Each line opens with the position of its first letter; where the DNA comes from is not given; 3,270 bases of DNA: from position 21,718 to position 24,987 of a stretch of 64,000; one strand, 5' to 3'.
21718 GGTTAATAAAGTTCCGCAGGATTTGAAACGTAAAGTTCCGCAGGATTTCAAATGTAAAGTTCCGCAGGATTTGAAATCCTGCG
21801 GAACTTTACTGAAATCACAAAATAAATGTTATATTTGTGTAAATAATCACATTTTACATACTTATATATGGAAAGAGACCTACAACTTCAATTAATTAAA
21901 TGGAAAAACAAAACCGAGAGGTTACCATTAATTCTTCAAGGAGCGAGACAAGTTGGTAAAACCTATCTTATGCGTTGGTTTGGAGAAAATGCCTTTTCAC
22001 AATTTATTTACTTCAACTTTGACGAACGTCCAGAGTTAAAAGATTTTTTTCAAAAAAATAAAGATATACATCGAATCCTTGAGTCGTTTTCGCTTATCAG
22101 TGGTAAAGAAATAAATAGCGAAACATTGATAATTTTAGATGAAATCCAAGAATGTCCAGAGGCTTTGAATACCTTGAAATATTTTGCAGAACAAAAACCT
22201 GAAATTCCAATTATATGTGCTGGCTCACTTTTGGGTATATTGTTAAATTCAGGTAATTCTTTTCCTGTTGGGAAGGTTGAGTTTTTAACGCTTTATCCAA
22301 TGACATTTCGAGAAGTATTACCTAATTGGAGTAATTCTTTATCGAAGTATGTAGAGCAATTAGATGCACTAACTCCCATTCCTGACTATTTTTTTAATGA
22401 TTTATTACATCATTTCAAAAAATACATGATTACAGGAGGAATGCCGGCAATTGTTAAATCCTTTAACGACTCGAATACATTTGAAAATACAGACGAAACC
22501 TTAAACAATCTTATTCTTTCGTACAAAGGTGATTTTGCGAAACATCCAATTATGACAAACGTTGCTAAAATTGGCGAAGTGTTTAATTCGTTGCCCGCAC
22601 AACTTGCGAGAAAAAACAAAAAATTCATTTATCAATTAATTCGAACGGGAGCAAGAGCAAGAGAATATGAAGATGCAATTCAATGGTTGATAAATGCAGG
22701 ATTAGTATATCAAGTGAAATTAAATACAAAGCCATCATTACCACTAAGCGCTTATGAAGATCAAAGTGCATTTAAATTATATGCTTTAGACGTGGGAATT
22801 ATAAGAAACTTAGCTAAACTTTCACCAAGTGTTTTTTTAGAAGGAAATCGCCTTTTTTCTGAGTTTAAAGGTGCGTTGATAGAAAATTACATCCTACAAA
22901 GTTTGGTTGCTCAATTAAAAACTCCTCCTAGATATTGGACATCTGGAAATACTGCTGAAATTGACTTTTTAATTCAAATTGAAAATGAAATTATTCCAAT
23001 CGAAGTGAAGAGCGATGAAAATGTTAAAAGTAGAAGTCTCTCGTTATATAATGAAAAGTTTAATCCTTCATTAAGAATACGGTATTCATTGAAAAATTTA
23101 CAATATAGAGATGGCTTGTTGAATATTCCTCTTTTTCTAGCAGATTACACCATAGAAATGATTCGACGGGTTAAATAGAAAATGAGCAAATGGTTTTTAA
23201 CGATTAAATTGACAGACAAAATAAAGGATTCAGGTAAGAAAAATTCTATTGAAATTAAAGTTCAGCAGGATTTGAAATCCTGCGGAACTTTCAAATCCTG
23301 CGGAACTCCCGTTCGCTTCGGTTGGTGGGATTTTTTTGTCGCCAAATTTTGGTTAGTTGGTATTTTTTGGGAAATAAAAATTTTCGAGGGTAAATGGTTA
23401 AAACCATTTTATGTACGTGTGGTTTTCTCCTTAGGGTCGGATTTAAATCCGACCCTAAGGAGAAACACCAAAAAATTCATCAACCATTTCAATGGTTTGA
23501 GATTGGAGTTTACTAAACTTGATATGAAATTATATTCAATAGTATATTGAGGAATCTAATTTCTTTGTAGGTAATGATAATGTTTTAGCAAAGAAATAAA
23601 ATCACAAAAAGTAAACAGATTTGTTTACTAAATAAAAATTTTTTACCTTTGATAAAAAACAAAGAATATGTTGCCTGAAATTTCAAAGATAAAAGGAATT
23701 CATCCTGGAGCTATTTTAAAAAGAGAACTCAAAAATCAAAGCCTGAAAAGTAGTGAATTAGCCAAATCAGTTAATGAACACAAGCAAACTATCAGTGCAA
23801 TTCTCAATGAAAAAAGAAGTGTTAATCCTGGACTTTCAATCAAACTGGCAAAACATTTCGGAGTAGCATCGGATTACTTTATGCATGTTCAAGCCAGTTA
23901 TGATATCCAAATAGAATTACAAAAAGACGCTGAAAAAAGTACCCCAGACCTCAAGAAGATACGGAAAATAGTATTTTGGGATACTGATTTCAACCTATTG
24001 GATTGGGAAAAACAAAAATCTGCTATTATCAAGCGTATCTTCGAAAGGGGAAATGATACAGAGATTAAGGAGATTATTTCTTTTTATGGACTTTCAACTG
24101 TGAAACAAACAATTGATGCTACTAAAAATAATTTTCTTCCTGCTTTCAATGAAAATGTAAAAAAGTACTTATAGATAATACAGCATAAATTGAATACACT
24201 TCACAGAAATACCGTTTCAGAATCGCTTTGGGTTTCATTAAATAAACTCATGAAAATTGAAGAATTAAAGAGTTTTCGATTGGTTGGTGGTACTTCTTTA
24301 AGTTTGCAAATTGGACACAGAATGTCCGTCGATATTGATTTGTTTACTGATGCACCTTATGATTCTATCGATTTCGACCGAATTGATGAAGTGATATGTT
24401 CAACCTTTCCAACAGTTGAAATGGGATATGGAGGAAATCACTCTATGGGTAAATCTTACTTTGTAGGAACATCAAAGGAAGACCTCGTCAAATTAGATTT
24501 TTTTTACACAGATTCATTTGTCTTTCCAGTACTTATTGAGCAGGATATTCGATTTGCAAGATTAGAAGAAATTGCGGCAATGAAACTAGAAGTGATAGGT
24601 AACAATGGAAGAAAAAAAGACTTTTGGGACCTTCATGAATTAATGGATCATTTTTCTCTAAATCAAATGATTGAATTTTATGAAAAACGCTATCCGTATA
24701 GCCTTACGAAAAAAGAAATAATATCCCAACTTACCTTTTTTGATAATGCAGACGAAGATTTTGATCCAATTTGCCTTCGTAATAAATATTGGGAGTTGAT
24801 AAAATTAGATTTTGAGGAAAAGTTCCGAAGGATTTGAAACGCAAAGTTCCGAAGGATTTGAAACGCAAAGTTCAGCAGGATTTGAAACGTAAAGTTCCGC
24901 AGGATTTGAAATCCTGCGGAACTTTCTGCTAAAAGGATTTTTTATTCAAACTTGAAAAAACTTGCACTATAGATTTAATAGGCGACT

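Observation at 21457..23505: AAA+/DUF4143 ATPase gene bracketed by direct copies of a ~230-bp module and by oppositely oriented palindrome arrays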

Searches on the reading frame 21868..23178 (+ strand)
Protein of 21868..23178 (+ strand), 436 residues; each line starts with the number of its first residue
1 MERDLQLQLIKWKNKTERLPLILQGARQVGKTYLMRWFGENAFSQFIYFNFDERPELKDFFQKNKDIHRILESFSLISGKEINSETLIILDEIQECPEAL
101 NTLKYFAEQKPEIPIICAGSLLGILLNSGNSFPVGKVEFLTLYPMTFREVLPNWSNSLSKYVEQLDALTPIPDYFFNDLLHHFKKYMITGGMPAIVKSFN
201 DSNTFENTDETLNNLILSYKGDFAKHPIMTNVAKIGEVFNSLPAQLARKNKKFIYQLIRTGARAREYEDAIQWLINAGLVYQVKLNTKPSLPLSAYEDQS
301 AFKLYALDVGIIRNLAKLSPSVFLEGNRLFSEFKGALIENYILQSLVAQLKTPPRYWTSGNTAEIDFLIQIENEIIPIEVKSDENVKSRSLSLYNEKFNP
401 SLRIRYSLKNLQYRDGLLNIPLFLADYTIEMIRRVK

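Call 12: search_protein_families(library=pfam, proteins=[window:21868-23178:+])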
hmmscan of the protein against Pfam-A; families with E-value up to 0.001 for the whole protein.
window:21868-23178:+ (436 aa): 3 families
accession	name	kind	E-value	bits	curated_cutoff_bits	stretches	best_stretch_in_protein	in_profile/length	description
PF13635.12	DUF4143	-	2.2e-36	125.4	28.1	1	222-382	3-159/160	Domain of unknown function (DUF4143)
PF13173.12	AAA_14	-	3.8e-29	101.7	27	1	19-151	3-129/129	AAA domain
PF13401.12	AAA_22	-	0.00026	21.7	27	0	18-119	5-122/130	AAA domain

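Call 15: find_encoding_contigs(protein=window:21868-23178:+, flank=10000, max_places=10)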
Protein window:21868-23178:+ (436 aa): 5 contigs read that carry it; 5 places shown.
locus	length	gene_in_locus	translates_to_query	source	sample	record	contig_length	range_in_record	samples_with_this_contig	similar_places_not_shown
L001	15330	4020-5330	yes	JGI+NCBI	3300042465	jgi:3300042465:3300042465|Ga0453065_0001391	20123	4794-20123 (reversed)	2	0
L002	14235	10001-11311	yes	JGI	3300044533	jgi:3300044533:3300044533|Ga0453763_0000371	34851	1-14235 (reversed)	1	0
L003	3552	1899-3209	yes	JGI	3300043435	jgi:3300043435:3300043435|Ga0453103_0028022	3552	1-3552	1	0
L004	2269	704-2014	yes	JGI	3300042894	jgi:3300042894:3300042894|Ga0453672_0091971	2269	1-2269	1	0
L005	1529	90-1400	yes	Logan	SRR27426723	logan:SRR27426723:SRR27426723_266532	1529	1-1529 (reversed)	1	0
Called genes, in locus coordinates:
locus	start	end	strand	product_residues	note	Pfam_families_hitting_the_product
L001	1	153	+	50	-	?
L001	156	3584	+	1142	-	PF17164:DUF5122, PF13895:Ig_2 (faint), PF00801:PKD, PF18911:PKD_4, PF18962:Por_Secre_tail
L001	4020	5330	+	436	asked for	PF13173:AAA_14, PF13635:DUF4143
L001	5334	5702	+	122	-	-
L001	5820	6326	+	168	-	PF01381:HTH_3, PF21956:DUF6922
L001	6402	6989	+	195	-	PF08843:AbiEii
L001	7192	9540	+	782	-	PF12770:CHAT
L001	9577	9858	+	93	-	PF01909:NTP_transf_2, PF18765:Polbeta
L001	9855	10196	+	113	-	PF01934:HepT-like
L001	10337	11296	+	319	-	PF02661:Fic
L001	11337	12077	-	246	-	-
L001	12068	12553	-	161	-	PF07638:Sigma70_ECF (weak), PF08281:Sigma70_r4_2, PF00196:GerE (faint)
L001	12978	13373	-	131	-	PF11325:DUF3127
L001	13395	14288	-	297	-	PF01613:Flavin_Reduct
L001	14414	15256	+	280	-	PF07661:MORN_2 (faint)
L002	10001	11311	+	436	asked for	PF13173:AAA_14, PF13635:DUF4143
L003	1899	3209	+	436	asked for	PF13173:AAA_14, PF13635:DUF4143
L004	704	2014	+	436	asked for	PF13173:AAA_14, PF13635:DUF4143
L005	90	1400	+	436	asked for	PF13173:AAA_14, PF13635:DUF4143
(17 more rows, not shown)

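Call 44: search_protein_families(library=padloc, proteins=[window:21868-23178:+], max_evalue=0.01)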
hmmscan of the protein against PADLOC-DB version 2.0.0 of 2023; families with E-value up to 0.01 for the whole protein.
window:21868-23178:+ (436 aa): 8 families
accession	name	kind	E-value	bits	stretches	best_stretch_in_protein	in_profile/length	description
PDLC04786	PDC-S01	-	3e-165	548.2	1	1-428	3-432/439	-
PDLC04788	PDC-S01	-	1.6e-107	358.2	1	1-432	1-441/448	-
PDLC04792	PDC-S01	-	7.1e-97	322.8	1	1-425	2-430/452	-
PDLC04789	PDC-S01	-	9.1e-26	88.8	1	3-400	4-358/375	-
PDLC04790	PDC-S01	-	6.8e-21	72.5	1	21-391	30-376/422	-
PDLC04787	PDC-S01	-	8.1e-21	72.3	1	2-383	12-358/412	-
PDLC04791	PDC-S01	-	2.3e-15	54.2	2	331-404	298-373/395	-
PDLC04984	PDC-S27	-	0.0053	13.7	0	18-44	23-49/474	-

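Call 53: find_homologous_proteins(query=window:21868-23178:+, max_evalue=1e-60)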
Query window:21868-23178:+ (436 aa): 7997 proteins with E <= 1e-60 among 8000 candidates; the best 120 are listed.
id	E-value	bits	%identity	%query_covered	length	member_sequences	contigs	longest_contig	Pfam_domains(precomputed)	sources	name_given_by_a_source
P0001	1.3e-284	961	98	100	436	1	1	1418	PF13173.13,PF13635.13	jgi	jgi:predicted AAA+ superfamily ATPase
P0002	2.1e-282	954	98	100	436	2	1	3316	PF13173.13,PF13635.13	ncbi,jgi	jgi:predicted AAA+ superfamily ATPase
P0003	3.3e-278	940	97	99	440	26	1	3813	PF13173.13,PF13635.13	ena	-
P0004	2.2e-230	783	78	100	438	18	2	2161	PF13173.13,PF13635.13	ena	-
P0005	7.4e-222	755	76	100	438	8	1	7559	PF13173.13,PF13635.13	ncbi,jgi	jgi:predicted AAA+ superfamily ATPase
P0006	4.7e-219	745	73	100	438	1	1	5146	PF13173.13,PF13635.13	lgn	-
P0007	6.1e-219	745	73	100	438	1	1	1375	PF13173.13,PF13635.13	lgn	-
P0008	1.8e-217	740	72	100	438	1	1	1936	PF13173.13,PF13635.13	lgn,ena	-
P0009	2.0e-217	740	72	100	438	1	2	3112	PF13173.13,PF13635.13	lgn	-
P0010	2.4e-217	740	73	100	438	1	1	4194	PF13173.13,PF13635.13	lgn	-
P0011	6.7e-217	738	73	100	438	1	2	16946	PF13173.13,PF13635.13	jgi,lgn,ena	-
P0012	1.4e-216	737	73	100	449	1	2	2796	PF13173.13,PF13635.13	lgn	-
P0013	2.7e-216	736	72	100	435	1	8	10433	PF13173.13,PF13635.13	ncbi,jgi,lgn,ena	jgi:hypothetical protein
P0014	4.2e-216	736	72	100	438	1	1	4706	PF13173.13,PF13635.13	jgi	-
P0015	5.6e-216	735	72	100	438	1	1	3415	PF13173.13,PF13635.13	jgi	-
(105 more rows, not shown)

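Call 54: find_encoding_contigs(protein=P0003, flank=4000, max_places=4)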
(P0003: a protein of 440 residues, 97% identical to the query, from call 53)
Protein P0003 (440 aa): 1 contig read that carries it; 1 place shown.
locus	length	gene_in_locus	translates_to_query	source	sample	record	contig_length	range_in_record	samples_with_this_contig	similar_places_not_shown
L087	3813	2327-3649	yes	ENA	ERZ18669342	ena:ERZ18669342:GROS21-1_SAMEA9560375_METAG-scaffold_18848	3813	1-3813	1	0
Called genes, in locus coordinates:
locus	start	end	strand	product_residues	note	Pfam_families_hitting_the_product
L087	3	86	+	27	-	?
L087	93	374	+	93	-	-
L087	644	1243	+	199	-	-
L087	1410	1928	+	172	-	-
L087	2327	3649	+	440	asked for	PF13173:AAA_14, PF13635:DUF4143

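Call 55: find_encoding_contigs(protein=P0005, flank=4000, max_places=3)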
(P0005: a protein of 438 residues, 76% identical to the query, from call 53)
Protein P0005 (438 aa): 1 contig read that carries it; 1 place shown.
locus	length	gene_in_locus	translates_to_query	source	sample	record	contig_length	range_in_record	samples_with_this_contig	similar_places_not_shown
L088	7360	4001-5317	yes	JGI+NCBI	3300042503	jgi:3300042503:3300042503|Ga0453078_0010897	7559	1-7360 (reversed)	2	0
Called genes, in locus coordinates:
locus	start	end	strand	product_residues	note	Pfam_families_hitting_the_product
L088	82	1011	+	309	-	PF04055:Radical_SAM, PF13186:SPASM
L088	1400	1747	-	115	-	PF13560:HTH_31, PF01381:HTH_3, PF12844:HTH_19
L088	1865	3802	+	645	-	PF16403:Bact_surface_Ig-like (faint), PF18962:Por_Secre_tail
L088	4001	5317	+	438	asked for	PF13173:AAA_14, PF13635:DUF4143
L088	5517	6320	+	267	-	PF17761:DUF1016_N, PF06250:YhcG_C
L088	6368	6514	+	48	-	PF06250:YhcG_C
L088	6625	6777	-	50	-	-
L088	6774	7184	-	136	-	-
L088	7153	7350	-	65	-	-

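Call 56: find_encoding_contigs(protein=P0011, flank=4000, max_places=3)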
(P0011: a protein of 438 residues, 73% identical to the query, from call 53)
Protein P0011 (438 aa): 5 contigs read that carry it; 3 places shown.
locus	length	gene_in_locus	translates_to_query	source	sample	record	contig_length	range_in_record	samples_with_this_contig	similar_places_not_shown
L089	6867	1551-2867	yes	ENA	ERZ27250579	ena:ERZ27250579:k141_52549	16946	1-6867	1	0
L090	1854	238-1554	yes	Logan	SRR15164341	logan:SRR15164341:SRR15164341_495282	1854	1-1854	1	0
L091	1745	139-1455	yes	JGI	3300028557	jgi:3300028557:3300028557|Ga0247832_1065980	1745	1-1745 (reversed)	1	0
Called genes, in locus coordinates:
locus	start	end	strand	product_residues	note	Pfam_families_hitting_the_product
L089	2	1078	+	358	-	?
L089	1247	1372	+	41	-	-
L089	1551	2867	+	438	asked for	PF13173:AAA_14, PF13635:DUF4143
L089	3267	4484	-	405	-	PF01637:ATPase_2 (faint), PF13173:AAA_14, PF13635:DUF4143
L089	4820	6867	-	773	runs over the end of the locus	PF13620:CarboxypepD_reg, PF13715:CarbopepD_reg_2, PF07715:Plug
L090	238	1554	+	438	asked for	PF13173:AAA_14, PF13635:DUF4143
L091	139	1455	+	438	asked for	PF13173:AAA_14, PF13635:DUF4143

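Call 57: find_encoding_contigs(protein=P0004, flank=4000, max_places=3)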
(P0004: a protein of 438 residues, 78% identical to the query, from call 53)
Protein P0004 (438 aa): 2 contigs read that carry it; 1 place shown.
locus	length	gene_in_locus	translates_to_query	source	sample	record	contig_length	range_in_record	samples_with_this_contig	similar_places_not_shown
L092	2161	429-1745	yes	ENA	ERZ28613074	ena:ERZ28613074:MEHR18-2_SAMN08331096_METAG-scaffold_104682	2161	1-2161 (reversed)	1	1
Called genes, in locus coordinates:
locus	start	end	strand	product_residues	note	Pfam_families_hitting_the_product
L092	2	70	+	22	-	?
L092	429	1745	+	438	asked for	PF13173:AAA_14, PF13635:DUF4143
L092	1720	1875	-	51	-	-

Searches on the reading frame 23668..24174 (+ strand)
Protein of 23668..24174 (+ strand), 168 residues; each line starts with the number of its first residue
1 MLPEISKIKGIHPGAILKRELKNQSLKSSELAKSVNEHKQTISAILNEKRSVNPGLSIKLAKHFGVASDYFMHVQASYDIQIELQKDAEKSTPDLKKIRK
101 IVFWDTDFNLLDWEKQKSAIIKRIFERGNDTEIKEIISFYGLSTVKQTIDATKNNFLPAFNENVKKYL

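Call 12: search_protein_families(library=pfam, proteins=[window:23668-24174:+])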
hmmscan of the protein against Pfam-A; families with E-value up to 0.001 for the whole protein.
window:23668-24174:+ (168 aa): 2 families
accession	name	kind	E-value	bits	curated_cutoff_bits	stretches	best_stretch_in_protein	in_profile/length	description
PF21956.1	DUF6922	-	1.3e-22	79.4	27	1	98-149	1-52/52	Family of unknown function (DUF6922)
PF01381.28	HTH_3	-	5.3e-09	36.4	23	1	17-71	1-55/55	Helix-turn-helix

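Call 44: search_protein_families(library=padloc, proteins=[window:23668-24174:+], max_evalue=0.01)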
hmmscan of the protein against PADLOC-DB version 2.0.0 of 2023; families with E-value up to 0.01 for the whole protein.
window:23668-24174:+ (168 aa): 4 families
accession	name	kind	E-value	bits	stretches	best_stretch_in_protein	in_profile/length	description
PDLC02926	HTH_VI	-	8e-05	20.8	1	22-88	11-77/92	-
PDLC03954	RmrA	-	0.0015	15.5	1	19-76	19-74/380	-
PDLC04775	PDC-M69A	-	0.0032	16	1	14-77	9-72/113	-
PDLC03948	RmrA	-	0.004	14.1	1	17-76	13-72/397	-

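Call 60: find_encoding_contigs(protein=window:23668-24174:+, flank=6000, max_places=10)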
Protein window:23668-24174:+ (168 aa): 4 contigs read that carry it; 4 places shown.
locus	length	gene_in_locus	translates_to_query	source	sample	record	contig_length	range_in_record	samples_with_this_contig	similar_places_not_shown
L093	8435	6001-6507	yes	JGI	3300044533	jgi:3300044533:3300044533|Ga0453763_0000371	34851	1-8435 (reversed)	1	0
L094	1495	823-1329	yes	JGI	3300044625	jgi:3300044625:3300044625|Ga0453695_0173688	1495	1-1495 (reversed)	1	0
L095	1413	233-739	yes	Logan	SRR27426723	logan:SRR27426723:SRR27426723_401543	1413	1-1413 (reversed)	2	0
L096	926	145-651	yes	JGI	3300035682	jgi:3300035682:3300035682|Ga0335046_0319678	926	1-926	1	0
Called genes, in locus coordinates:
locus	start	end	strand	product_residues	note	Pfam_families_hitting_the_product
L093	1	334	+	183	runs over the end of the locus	-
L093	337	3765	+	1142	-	PF17164:DUF5122, PF00801:PKD (weak), PF18911:PKD_4, PF18962:Por_Secre_tail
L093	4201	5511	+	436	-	PF13173:AAA_14, PF13635:DUF4143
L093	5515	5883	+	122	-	-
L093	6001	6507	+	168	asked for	PF01381:HTH_3, PF21956:DUF6922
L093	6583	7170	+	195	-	PF08843:AbiEii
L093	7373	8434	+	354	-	?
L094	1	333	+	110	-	?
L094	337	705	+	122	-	-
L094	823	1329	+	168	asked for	PF01381:HTH_3, PF21956:DUF6922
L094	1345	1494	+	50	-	?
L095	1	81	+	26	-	?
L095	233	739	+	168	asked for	PF01381:HTH_3, PF21956:DUF6922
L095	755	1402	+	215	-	PF08843:AbiEii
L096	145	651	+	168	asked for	PF01381:HTH_3, PF21956:DUF6922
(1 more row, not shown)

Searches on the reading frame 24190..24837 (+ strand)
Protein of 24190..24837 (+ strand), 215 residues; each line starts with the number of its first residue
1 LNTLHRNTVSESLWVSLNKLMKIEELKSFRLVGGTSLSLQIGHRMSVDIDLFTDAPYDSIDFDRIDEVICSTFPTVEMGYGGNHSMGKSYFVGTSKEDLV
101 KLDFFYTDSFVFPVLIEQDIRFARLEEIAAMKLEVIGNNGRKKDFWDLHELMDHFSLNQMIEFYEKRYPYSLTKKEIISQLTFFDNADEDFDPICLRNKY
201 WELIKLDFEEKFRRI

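Call 12: search_protein_families(library=pfam, proteins=[window:24190-24837:+])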
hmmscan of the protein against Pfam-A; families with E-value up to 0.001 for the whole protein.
window:24190-24837:+ (215 aa): 1 family
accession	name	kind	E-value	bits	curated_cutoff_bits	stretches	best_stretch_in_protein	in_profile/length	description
PF08843.17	AbiEii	-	6e-19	69.4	22.5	1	24-193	10-212/238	Nucleotidyl transferase AbiEii toxin, Type IV TA system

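Call 44: search_protein_families(library=padloc, proteins=[window:24190-24837:+], max_evalue=0.01)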
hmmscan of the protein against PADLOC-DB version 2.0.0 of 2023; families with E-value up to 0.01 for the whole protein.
window:24190-24837:+ (215 aa): 8 families
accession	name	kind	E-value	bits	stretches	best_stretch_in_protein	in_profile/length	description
PDLC02305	AbiEii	-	7.8e-05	20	0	17-51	32-69/306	AbiEii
PDLC02307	AbiEii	-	7.9e-05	20.5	1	26-156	22-149/219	AbiEii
PDLC02288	AbiEii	-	0.001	16.1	0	125-158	173-210/294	AbiEii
PDLC02328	AbiEii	-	0.0031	15.5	0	118-156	108-146/203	AbiEii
PDLC02289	AbiEii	-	0.0031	15.1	1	14-56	37-82/309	AbiEii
PDLC02292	AbiEii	-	0.0055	14.5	0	17-56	38-75/283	AbiEii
PDLC02299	AbiEii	-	0.0069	13.8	0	24-61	42-79/344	AbiEii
PDLC02304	AbiEii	-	0.0071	14.3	0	121-162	157-200/260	AbiEii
